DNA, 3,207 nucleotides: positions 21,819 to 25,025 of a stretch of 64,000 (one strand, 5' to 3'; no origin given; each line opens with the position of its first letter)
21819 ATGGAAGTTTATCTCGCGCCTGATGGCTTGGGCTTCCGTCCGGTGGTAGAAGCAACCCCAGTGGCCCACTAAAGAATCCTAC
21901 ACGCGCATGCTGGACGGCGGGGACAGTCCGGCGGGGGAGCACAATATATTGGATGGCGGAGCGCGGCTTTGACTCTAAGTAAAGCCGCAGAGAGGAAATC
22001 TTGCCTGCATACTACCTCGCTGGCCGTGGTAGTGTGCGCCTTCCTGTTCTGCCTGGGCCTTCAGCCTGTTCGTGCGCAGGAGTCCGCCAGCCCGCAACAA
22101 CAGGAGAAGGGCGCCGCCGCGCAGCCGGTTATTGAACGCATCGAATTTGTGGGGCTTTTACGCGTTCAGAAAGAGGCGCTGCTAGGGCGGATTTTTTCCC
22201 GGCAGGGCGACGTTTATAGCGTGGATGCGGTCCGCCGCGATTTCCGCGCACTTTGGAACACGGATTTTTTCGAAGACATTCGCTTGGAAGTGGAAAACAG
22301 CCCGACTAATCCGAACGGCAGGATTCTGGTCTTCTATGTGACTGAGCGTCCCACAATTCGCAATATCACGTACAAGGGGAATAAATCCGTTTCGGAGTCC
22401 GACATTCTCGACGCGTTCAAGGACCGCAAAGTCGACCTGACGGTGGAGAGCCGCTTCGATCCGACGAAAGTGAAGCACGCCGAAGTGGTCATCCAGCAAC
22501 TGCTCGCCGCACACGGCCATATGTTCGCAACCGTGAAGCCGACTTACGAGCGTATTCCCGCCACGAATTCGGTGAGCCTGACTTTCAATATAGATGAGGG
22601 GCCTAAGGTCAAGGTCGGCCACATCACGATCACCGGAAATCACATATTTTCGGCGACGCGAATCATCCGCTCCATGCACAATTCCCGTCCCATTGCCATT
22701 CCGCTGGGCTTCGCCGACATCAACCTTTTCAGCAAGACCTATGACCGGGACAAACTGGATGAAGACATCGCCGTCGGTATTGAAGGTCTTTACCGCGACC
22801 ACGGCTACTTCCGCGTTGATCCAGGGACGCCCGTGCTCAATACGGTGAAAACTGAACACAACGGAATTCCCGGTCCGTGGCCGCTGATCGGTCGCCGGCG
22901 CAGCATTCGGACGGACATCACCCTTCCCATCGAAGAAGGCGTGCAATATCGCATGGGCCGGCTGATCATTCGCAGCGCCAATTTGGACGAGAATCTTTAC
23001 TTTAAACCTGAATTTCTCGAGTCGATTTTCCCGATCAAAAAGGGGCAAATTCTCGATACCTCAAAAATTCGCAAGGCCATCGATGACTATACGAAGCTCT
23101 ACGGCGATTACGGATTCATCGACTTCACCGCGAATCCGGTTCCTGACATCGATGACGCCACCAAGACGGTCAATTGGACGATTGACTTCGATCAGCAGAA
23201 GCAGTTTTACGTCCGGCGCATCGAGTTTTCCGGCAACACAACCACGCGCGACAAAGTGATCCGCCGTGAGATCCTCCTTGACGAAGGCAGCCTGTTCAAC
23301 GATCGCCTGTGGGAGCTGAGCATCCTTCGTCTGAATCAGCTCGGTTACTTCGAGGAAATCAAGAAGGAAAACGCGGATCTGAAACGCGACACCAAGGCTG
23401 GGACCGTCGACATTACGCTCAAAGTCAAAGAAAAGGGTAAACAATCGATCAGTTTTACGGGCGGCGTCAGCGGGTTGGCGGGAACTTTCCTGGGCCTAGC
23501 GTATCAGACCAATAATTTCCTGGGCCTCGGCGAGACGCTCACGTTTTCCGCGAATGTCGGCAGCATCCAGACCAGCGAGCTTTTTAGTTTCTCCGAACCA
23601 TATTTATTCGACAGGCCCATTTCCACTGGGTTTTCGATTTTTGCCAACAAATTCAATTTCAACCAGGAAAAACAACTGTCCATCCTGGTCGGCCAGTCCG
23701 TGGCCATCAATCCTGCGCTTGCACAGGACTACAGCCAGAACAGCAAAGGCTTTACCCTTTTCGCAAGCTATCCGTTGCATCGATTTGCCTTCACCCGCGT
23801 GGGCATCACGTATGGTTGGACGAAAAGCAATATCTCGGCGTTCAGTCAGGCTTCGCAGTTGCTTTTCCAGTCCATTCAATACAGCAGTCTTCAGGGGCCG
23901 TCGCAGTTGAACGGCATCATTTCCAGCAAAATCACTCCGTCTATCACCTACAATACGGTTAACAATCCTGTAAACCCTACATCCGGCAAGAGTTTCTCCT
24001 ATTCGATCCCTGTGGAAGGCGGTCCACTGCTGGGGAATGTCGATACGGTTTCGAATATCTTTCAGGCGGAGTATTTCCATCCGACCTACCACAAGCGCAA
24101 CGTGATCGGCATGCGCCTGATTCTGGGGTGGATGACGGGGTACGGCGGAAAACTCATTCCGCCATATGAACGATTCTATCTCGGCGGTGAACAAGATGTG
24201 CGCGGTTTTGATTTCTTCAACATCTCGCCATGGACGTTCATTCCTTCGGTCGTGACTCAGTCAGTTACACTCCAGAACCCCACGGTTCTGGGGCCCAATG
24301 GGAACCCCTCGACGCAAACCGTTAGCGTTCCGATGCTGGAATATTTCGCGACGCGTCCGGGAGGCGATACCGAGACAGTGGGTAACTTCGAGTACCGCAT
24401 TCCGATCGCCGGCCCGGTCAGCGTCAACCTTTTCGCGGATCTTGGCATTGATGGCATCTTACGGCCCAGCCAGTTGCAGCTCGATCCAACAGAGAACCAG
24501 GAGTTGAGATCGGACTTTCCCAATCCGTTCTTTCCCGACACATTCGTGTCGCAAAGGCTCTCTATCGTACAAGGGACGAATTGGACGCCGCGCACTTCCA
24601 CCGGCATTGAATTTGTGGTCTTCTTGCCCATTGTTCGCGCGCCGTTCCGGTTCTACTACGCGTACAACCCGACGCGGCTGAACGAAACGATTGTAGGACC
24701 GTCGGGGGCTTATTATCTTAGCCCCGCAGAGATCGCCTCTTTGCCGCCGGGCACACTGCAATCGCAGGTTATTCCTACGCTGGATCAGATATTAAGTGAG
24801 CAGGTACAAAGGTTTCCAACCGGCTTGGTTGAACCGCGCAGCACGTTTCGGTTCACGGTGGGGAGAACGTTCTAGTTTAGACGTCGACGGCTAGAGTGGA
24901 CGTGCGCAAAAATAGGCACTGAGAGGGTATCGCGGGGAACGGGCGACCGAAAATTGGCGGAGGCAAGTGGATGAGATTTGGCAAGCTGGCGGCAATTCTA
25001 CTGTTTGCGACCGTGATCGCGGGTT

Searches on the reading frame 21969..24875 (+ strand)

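Call 39: search_protein_families(library=pfam, proteins=[window:21969-24875:+], max_evalue=0.001)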
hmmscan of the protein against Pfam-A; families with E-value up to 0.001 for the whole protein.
window:21969-24875:+ (968 aa): 3 families
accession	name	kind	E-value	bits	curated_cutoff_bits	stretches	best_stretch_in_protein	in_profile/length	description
PF07244.20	POTRA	-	7.4e-54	180.8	21.3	4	413-489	1-79/79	Surface antigen variable number repeat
PF01103.29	Omp85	-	5.4e-40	138.3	24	1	516-900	1-305/325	Omp85 superfamily domain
PF25282.1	POTRA1_3_Toc75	-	0.00055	20.5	27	0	77-121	50-93/99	Toc75-like, POTRA domain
